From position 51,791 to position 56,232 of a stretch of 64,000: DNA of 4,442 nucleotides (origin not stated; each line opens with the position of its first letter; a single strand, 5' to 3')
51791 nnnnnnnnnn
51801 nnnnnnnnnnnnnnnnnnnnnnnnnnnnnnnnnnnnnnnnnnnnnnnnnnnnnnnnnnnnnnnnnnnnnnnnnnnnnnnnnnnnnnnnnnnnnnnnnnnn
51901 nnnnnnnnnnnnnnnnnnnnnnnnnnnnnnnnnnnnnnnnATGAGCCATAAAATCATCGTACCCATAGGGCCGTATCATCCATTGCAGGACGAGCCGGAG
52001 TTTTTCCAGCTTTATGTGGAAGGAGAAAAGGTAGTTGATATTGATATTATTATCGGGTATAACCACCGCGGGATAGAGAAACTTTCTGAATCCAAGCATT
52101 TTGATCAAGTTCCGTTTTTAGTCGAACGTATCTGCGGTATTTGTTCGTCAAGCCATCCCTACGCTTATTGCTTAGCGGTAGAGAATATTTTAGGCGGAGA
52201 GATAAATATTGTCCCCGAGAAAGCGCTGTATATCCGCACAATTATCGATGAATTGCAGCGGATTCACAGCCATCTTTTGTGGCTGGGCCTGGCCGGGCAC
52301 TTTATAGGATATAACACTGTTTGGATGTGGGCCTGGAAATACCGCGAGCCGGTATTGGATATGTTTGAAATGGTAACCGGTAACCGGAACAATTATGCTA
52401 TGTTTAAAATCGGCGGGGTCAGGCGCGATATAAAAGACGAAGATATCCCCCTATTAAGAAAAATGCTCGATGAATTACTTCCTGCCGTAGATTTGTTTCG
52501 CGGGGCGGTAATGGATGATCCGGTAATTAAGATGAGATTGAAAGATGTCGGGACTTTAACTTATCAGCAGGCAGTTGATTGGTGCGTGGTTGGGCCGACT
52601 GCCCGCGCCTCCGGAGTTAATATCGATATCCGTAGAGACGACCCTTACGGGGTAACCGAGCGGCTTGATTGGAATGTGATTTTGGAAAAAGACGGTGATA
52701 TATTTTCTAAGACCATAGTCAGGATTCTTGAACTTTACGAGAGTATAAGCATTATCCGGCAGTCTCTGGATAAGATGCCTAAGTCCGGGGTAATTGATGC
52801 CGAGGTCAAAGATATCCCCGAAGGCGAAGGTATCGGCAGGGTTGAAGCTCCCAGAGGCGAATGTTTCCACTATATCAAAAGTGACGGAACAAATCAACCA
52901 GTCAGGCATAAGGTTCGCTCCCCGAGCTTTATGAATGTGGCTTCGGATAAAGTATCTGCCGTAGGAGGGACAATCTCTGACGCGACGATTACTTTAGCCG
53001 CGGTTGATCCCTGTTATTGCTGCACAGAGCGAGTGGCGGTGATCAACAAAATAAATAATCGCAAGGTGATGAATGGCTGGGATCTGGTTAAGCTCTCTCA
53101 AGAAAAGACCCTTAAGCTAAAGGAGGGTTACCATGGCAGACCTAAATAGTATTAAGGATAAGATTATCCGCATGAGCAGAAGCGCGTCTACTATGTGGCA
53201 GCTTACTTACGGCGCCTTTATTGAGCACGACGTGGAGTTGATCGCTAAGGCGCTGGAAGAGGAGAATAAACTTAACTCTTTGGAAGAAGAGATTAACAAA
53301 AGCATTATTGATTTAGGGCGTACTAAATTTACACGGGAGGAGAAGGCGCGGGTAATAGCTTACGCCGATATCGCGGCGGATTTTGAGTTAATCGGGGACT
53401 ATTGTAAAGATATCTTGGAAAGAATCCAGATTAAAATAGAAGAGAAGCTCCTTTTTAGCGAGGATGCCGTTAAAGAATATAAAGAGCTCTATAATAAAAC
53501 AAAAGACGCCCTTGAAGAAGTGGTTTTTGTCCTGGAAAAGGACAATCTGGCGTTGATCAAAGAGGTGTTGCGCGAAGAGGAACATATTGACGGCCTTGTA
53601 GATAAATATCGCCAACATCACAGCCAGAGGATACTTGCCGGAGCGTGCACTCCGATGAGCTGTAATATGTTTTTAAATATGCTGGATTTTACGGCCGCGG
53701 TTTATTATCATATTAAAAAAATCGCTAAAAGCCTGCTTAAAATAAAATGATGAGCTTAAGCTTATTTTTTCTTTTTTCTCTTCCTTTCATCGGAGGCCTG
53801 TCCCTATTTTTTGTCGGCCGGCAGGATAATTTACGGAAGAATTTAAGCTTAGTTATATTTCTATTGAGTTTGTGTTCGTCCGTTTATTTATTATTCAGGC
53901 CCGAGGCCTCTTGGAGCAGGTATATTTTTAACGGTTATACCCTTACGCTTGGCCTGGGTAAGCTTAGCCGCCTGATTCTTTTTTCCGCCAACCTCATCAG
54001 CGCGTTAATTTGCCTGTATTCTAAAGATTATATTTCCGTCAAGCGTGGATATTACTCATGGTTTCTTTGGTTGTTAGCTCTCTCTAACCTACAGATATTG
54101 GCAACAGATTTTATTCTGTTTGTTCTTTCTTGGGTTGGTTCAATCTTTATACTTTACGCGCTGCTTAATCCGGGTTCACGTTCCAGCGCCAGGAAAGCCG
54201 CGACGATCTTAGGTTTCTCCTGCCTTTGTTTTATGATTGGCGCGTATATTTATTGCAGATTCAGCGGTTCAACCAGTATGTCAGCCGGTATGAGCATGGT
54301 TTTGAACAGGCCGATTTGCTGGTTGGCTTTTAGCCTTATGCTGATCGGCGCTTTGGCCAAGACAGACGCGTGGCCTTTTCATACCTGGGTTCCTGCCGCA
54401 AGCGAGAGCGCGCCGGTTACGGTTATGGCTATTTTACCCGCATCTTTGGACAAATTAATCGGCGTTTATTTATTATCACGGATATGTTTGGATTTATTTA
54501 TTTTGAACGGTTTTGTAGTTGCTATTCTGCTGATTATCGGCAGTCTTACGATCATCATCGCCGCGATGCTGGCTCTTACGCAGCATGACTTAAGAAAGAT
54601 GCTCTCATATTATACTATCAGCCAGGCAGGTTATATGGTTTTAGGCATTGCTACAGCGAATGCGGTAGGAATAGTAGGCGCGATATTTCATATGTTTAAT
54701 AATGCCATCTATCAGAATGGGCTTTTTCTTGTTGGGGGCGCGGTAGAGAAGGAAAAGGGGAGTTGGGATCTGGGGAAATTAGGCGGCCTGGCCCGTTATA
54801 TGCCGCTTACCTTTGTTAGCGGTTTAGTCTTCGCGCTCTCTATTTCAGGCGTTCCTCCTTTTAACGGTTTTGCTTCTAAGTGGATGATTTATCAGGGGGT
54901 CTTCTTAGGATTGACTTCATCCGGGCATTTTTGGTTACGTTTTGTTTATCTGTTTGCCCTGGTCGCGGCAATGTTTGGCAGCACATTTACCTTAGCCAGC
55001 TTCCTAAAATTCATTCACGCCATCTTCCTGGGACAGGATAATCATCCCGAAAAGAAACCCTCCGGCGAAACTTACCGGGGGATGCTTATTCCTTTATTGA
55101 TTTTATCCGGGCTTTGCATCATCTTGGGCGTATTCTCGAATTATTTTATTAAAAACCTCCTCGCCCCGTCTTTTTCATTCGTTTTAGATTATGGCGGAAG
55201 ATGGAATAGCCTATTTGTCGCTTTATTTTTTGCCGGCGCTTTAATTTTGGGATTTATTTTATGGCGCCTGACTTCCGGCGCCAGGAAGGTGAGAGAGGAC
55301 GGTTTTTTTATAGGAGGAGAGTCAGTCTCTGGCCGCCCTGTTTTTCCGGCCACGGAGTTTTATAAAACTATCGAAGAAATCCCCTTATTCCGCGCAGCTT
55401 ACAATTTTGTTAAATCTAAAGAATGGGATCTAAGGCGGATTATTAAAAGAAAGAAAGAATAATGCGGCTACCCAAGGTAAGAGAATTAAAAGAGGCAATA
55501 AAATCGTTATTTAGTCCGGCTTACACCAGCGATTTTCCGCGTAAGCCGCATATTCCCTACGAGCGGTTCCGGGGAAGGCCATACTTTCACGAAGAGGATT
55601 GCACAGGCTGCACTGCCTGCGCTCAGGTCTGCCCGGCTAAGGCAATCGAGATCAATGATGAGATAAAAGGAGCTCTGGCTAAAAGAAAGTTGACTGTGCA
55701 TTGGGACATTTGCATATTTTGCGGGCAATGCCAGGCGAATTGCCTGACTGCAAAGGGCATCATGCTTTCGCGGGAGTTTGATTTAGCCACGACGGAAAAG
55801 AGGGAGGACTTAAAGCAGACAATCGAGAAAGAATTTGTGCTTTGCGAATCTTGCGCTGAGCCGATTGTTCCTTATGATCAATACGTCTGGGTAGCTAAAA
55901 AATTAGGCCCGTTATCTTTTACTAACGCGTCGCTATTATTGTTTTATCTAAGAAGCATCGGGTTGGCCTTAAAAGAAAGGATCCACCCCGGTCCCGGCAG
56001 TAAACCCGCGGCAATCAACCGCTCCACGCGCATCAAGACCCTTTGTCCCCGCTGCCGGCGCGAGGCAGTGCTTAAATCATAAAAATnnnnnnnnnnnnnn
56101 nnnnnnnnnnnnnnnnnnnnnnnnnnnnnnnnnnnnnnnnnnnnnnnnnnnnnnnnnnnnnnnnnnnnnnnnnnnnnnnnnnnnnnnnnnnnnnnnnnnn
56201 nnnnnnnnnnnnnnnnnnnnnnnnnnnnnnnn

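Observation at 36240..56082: Cysteine-less Ehr module and a bona fide Ech-type [NiFe] hydrogenase with a HydBG-like NAD(P)H module co-located within 20 kb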

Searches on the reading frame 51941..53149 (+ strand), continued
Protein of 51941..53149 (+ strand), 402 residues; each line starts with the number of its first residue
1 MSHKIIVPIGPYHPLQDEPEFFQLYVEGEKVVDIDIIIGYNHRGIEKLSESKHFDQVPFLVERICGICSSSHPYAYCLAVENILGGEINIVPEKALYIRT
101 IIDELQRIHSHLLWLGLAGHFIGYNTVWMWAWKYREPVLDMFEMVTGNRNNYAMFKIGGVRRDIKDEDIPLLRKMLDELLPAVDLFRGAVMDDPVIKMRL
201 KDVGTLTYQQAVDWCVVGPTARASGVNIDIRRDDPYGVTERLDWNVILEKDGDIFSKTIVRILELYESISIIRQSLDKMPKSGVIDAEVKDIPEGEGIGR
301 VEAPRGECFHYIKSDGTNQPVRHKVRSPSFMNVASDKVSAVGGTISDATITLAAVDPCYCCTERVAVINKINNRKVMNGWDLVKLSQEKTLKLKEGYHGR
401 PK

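Call 60: find_encoding_contigs(protein=P0244, flank=10000, max_places=1)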
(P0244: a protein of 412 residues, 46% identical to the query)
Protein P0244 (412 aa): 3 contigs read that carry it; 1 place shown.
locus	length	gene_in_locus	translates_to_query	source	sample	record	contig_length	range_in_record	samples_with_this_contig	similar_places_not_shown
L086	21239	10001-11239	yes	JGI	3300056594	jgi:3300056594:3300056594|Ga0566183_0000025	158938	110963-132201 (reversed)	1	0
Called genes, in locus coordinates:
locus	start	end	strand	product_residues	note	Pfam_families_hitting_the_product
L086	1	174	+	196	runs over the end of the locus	PF02508:Rnf-Nqr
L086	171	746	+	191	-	PF02508:Rnf-Nqr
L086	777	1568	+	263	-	PF04060:FeS, PF13237:Fer4_10 (faint), PF13187:Fer4_9 (weak), PF00037:Fer4, PF12797:Fer4_2 (weak), PF12837:Fer4_6 (weak), PF14697:Fer4_21 (weak), PF12838:Fer4_7 (weak), +1 more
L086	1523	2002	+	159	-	PF04246:RseC_MucC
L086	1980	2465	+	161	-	PF02915:Rubrerythrin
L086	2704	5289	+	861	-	-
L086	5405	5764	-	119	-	-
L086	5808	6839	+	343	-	PF13187:Fer4_9 (faint), PF13237:Fer4_10 (faint), PF00037:Fer4 (faint), PF17179:Fer4_22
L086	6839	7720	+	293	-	PF00970:FAD_binding_6 (weak), PF10418:DHODB_Fe-S_bind (weak)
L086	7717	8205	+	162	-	PF13247:Fer4_11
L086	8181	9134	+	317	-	PF00146:NADHdh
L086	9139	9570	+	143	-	PF01058:Oxidored_q6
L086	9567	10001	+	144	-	PF00329:Complex1_30kDa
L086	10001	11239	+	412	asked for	PF00374:NiFeSe_Hases, PF00346:Complex1_49kDa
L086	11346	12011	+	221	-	PF12837:Fer4_6 (weak), PF12838:Fer4_7, PF13237:Fer4_10 (weak), PF00037:Fer4, PF13183:Fer4_8 (weak), PF13187:Fer4_9 (weak)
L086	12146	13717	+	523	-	PF00370:FGGY_N, PF02782:FGGY_C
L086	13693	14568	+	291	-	PF00561:Abhydrolase_1, PF12146:Hydrolase_4 (weak), PF12697:Abhydrolase_6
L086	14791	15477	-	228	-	PF24784:Temptin_C, PF13860:FlgD_ig (weak)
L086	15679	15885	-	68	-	-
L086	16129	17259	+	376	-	PF03687:UPF0164 (weak), PF19572:PorV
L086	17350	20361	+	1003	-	PF13517:FG-GAP_3 (weak), PF18962:Por_Secre_tail (weak)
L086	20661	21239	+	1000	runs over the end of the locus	PF26550:Tricorn_2nd (weak), PF07676:PD40 (weak), PF26549:Tricorn_N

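Call 61: find_encoding_contigs(protein=P0391, flank=10000, max_places=1)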
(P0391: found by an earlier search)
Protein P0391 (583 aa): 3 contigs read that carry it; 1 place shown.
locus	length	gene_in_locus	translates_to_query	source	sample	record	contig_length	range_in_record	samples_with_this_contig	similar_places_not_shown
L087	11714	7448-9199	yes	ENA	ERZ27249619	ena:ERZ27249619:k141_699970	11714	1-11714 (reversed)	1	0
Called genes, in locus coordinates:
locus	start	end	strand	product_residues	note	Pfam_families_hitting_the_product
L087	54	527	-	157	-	-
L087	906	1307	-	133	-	PF03965:Penicillinase_R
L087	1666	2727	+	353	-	PF13746:Fer4_18 (faint), PF17179:Fer4_22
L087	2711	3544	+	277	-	PF00970:FAD_binding_6 (weak), PF00175:NAD_binding_1, PF10418:DHODB_Fe-S_bind (weak)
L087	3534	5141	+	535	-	PF01568:Molydop_binding (weak)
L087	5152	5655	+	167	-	PF13484:Fer4_16 (faint), PF00037:Fer4 (faint), PF12797:Fer4_2 (faint), PF13237:Fer4_10 (weak), PF13247:Fer4_11, PF25160:LdpA_Fe-S-bd (weak), PF12838:Fer4_7 (weak), PF13187:Fer4_9 (weak), +4 more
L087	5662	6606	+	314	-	PF00146:NADHdh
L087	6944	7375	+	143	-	PF01058:Oxidored_q6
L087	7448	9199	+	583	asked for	PF00329:Complex1_30kDa, PF00374:NiFeSe_Hases, PF00346:Complex1_49kDa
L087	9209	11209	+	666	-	PF00361:Proton_antipo_M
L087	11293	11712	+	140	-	?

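Call 62: find_encoding_contigs(protein=P0251, flank=10000, max_places=1)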
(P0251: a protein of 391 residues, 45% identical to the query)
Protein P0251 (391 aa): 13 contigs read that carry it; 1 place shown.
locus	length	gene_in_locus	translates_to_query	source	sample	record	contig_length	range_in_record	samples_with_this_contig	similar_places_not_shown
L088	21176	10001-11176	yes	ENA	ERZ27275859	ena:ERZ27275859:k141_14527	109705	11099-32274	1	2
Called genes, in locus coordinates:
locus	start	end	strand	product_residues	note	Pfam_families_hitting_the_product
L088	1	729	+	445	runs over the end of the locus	PF18195:GatD_N, PF00710:Asparaginase, PF17763:Asparaginase_C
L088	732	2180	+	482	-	PF02934:GatB_N, PF02637:GatB_Yqey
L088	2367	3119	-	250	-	-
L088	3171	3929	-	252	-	-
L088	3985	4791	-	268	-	-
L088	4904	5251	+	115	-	-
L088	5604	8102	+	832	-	PF02463:SMC_N, PF13175:AAA_15, PF13476:AAA_23, PF06470:SMC_hinge, PF13304:AAA_21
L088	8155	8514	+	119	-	PF03479:PCC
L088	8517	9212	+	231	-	PF02616:SMC_ScpA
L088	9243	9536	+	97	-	PF00329:Complex1_30kDa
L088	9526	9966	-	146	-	PF01750:HycI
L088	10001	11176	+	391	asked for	PF00374:NiFeSe_Hases, PF00346:Complex1_49kDa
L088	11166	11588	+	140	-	PF01058:Oxidored_q6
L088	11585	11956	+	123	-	PF00037:Fer4, PF13237:Fer4_10, PF14697:Fer4_21 (weak), PF13183:Fer4_8, PF12838:Fer4_7, PF13187:Fer4_9, PF13534:Fer4_17, PF00037:Fer4, +5 more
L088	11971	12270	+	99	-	PF00507:Oxidored_q4 (weak)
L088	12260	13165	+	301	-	PF00146:NADHdh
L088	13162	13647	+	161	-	PF00499:Oxidored_q3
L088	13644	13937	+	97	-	PF00420:Oxidored_q2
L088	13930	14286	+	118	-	-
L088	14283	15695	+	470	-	PF00361:Proton_antipo_M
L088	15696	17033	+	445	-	PF00361:Proton_antipo_M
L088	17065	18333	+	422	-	PF13433:Peripla_BP_5 (weak), PF13458:Peripla_BP_6, PF01094:ANF_receptor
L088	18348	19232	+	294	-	PF02653:BPD_transp_2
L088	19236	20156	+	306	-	PF02653:BPD_transp_2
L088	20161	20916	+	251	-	PF00005:ABC_tran, PF13304:AAA_21 (faint), PF12399:BCA_ABC_TP_C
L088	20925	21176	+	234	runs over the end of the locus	PF13476:AAA_23 (weak), PF00005:ABC_tran, PF13304:AAA_21 (faint)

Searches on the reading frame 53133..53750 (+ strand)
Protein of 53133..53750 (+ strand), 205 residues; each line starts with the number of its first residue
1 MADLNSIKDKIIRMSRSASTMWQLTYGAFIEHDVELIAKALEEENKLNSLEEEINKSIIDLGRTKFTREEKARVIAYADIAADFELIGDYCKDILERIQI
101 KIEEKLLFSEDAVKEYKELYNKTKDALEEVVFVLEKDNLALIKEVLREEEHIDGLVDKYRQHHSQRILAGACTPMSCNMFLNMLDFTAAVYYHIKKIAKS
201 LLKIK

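Call 4: search_protein_families(library=pfam, proteins=[window:53133-53750:+])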
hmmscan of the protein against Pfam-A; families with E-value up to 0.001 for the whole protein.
window:53133-53750:+ (205 aa): 1 family
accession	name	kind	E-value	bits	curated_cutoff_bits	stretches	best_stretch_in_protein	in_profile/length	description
PF01895.24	PhoU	-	1e-18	67.9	23.5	1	11-98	1-89/89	PhoU domain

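Call 5: search_protein_families(library=ncbifam, proteins=[window:53133-53750:+])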
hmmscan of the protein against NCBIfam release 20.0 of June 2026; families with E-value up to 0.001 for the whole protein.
window:53133-53750:+ (205 aa): 2 families
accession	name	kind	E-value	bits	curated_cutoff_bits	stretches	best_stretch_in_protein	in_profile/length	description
TIGR02135.1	phoU_full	equivalog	7e-13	48.7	130.25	1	3-165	6-167/212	phosphate signaling complex protein PhoU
NF008332.0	PRK11115.1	equivalog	4.9e-05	22.9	342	1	2-153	16-165/239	phosphate signaling complex protein PhoU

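Call 63: search_solved_structures(query=window:53133-53750:+, max_evalue=0.01)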
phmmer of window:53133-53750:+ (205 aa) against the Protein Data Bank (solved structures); distinct sequences matched with E-value up to 0.01: 2.
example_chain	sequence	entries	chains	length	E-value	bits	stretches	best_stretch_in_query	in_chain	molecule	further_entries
1xwm_A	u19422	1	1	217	2.5e-06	31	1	3-96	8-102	phosphate uptake regulator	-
1sum_B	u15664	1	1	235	0.0039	20.5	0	11-162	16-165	Phosphate transport system protein phoU homolog 2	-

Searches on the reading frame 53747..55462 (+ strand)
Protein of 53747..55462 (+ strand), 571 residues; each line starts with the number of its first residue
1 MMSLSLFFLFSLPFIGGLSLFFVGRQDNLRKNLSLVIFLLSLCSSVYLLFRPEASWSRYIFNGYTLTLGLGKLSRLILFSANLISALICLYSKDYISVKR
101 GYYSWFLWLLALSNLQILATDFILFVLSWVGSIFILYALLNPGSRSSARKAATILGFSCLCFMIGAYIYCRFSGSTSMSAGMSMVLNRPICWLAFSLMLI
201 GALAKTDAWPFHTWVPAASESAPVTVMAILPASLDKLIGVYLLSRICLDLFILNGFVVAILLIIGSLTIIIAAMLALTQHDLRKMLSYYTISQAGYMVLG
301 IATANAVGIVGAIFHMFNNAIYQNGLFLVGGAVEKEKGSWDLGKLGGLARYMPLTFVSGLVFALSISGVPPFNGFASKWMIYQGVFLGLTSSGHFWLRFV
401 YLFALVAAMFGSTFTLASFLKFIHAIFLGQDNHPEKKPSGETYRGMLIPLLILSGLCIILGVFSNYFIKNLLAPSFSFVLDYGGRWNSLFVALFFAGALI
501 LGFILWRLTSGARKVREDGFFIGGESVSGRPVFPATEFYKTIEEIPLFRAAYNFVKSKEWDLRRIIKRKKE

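Call 4: search_protein_families(library=pfam, proteins=[window:53747-55462:+])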
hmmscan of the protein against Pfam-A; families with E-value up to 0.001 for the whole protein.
window:53747-55462:+ (571 aa): 1 family
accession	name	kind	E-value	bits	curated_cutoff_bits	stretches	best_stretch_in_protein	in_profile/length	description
PF00361.26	Proton_antipo_M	-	8.2e-45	153.7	21.5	1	119-387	1-277/294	NADH:quinone oxidoreductase/Mrp antiporter, TM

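Call 5: search_protein_families(library=ncbifam, proteins=[window:53747-55462:+])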
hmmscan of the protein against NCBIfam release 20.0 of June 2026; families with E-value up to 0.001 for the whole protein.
window:53747-55462:+ (571 aa): 71 families (the best 25 are shown)
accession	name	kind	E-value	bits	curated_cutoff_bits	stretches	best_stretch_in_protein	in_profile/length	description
NF006419.0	PRK08668.1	equivalog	8.8e-64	216.3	617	1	7-545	5-560/613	NADH dehydrogenase subunit M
NF006240.0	PRK08376.1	subfamily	4.6e-58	197.4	662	1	71-484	89-512/521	putative monovalent cation/H+ antiporter subunit D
NF009288.0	PRK12648.1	equivalog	4.3e-56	190.6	1104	1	6-491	3-498/954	monovalent cation/H+ antiporter subunit A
TIGR00940.1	2a6301s01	subfamily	5.1e-54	183.8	920.45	1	68-481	71-506/793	monovalent cation:proton antiporter subunit A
NF005086.0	PRK06521.1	equivalog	1.5e-52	179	667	1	15-472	18-500/669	hydrogenase 4 subunit B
NF009285.0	PRK12645.1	equivalog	2.9e-49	168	1028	1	74-480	80-509/804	Na+/H+ antiporter subunit A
TIGR01972.1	NDH_I_M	subfamily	1.5e-47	162.4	263.8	1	8-470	3-474/486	NADH-quinone oxidoreductase subunit M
NF009289.0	PRK12649.1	equivalog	1.7e-47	162.3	1117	1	63-481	71-502/789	putative monovalent cation/H+ antiporter subunit A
NF009287.0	PRK12647.1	equivalog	8.6e-47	160.1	937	1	77-482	81-485/773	putative monovalent cation/H+ antiporter subunit A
NF009310.0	PRK12668.1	equivalog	2.2e-46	158.8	564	1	26-471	24-441/584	Na(+)/H(+) antiporter subunit D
NF005097.0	PRK06525.1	equivalog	5.1e-45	154.1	430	1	10-464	9-475/480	hydrogenase 4 subunit D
NF005141.0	PRK06590.1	equivalog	5.3e-43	147.9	556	1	6-472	5-476/615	NADH-quinone oxidoreductase subunit L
NF009284.0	PRK12644.1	equivalog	1.5e-41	142.4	962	1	65-475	67-481/975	Na+/H+ antiporter subunit A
NF006418.0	PRK08667.1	equivalog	3e-41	141.7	794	1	36-529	40-543/644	hydrogenase membrane subunit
TIGR01974.1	NDH_I_L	subfamily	4e-41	141.7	407.5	1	8-474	5-491/630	NADH-quinone oxidoreductase subunit L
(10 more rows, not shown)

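Call 80: search_solved_structures(query=window:53747-55462:+, max_evalue=1e-20)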
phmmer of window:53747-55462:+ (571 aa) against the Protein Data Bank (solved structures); distinct sequences matched with E-value up to 1e-20: 22.
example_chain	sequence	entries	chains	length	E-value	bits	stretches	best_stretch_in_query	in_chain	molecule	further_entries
6z16_A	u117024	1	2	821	6.7e-39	137.2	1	70-483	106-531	Multisubunit Na+/H+ antiporter, A subunit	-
6cfw_H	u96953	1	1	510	1.6e-33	119.4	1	190-477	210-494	Monovalent cation/H+ antiporter subunit D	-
7qru_A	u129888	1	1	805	2.4e-32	115.5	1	64-480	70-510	Na+/H+ antiporter subunit A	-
6u8y_X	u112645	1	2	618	2.7e-31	112.1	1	10-527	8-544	NADH dehydrogenase subunit M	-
7qru_D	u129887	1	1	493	8.5e-30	107.1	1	10-464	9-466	Na+/H+ antiporter subunit D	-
6hum_F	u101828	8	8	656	1e-28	103.6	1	63-462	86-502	NADH dehydrogenase subunit 5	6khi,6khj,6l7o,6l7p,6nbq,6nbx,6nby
4he8_L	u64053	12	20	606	1.2e-28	103.4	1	11-505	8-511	NADH-quinone oxidoreductase subunit 12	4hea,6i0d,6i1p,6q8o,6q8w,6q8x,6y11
7d3u_A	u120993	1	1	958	1.2e-27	100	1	63-435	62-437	Monovalent Na+/H+ antiporter subunit A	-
7zm7_5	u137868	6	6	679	5.2e-27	97.9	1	76-434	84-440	NADH-ubiquinone oxidoreductase chain 5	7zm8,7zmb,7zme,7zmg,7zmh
6u8y_H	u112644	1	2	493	9.4e-26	93.8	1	65-475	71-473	NADH dehydrogenase subunit N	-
7z0s_C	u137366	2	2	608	1.1e-25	93.6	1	73-513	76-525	Formate hydrogenlyase subunit 3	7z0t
9grx_F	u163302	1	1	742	1.4e-25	93.2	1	51-382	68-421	NAD(P)H-quinone oxidoreductase subunit 5, chloroplastic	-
7z7r_L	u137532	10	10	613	8.6e-25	90.6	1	63-456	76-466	NADH dehydrogenase subunit L | NADH-quinone oxidoreductase subunit L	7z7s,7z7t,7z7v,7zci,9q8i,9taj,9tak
3rko_L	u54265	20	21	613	1e-24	90.4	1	63-456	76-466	NADH-QUINONE OXIDOREDUCTASE SUBUNIT L | Proton-translocating NADH-quinone oxidoreductase, chain L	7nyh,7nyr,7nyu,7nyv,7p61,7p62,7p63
8e73_5M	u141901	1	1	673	4.9e-24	88.1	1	44-423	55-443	Nad5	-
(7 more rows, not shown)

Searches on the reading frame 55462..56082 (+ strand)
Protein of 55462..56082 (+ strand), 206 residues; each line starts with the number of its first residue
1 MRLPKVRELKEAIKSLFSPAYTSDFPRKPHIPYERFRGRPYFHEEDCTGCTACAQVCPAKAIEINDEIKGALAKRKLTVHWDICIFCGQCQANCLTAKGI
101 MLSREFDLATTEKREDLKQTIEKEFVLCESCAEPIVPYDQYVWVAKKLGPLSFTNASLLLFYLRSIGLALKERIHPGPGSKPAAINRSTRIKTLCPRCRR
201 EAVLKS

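Call 4: search_protein_families(library=pfam, proteins=[window:55462-56082:+])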
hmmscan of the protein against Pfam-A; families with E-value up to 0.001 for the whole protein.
window:55462-56082:+ (206 aa): 9 families
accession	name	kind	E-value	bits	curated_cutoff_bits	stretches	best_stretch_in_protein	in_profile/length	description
PF12838.12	Fer4_7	-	2.7e-12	47.4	27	2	47-96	2-50/52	4Fe-4S dicluster domain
PF00037.32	Fer4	-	9.1e-08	32.1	21.1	1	40-63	1-24/24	4Fe-4S binding domain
PF13237.11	Fer4_10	-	4.2e-07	30.2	25.5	1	40-94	2-52/53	4Fe-4S dicluster domain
PF14697.11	Fer4_21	-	1.8e-06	28.4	35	1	43-63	37-58/59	4Fe-4S dicluster domain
PF13187.11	Fer4_9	-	2.7e-06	27.7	27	1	46-95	1-48/52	4Fe-4S dicluster domain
PF12797.12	Fer4_2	-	1.7e-05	24.9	24.5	1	39-59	2-22/22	4Fe-4S binding domain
PF13459.11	Fer4_15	-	0.00021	22.4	22.4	0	79-112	3-33/66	4Fe-4S single cluster domain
PF13183.11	Fer4_8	-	0.00055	20.9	27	0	45-60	52-67/68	4Fe-4S dicluster domain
PF12837.12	Fer4_6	-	0.00084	19.6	25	1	44-62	6-24/24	4Fe-4S binding domain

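Call 5: search_protein_families(library=ncbifam, proteins=[window:55462-56082:+])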
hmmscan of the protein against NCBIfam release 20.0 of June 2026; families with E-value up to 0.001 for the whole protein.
window:55462-56082:+ (206 aa): 53 families (the best 25 are shown)
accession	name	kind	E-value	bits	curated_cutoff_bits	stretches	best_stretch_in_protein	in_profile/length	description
NF009053.0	PRK12387.1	subfamily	1e-24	87.3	204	1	20-151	13-140/180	formate hydrogenlyase complex iron-sulfur subunit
TIGR01971.1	NuoI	subfamily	1.7e-20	72.8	113.05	1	12-115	5-113/121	NADH-quinone oxidoreductase, chain I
NF006076.0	PRK08222.1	equivalog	1.9e-20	73.4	270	1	22-141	15-130/181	hydrogenase 4 subunit H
NF006221.0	PRK08348.1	subfamily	2.1e-18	66.3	124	1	8-118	6-110/136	NADH-plastoquinone oxidoreductase subunit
NF004537.0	PRK05888.1-3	equivalog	2.5e-16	59.8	163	1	12-122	30-151/204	NADH-quinone oxidoreductase subunit NuoI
NF004540.0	PRK05888.2-1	equivalog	7e-15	54.8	215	1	6-120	5-122/139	NADH-quinone oxidoreductase subunit NuoI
TIGR00403.1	ndhI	equivalog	8.6e-15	54.8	302.35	1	22-115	39-134/183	NAD(P)H-quinone oxidoreductase subunit I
NF004538.0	PRK05888.1-4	equivalog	3.6e-13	49.4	135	1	9-124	20-140/162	NADH-quinone oxidoreductase subunit NuoI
NF004545.0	PRK05888.3-1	equivalog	4.8e-13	49.1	229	1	9-112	30-135/154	NADH-quinone oxidoreductase subunit NuoI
NF004539.0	PRK05888.1-5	equivalog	9.1e-13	48.2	225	1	8-119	19-135/162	NADH-quinone oxidoreductase subunit NuoI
NF004536.0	PRK05888.1-1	equivalog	2.1e-12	46.7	212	1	6-130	14-141/180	NADH-quinone oxidoreductase subunit NuoI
NF004543.0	PRK05888.2-5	equivalog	3.9e-12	46.1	243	1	12-118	26-133/217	NADH-quinone oxidoreductase subunit NuoI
NF040612.1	F420_dehyd_FpoI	exception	6.6e-12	45.4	180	1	7-95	4-95/135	F420H2 dehydrogenase subunit FpoI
NF042909.1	FMH_DH_FwdF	exception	1.1e-10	41.2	375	1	35-105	247-316/336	tungsten-dependent formylmethanofuran dehydrogenase subunit FwdF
NF004541.0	PRK05888.2-2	equivalog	2.4e-09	37.3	217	1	9-96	24-108/168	NADH-quinone oxidoreductase subunit NuoI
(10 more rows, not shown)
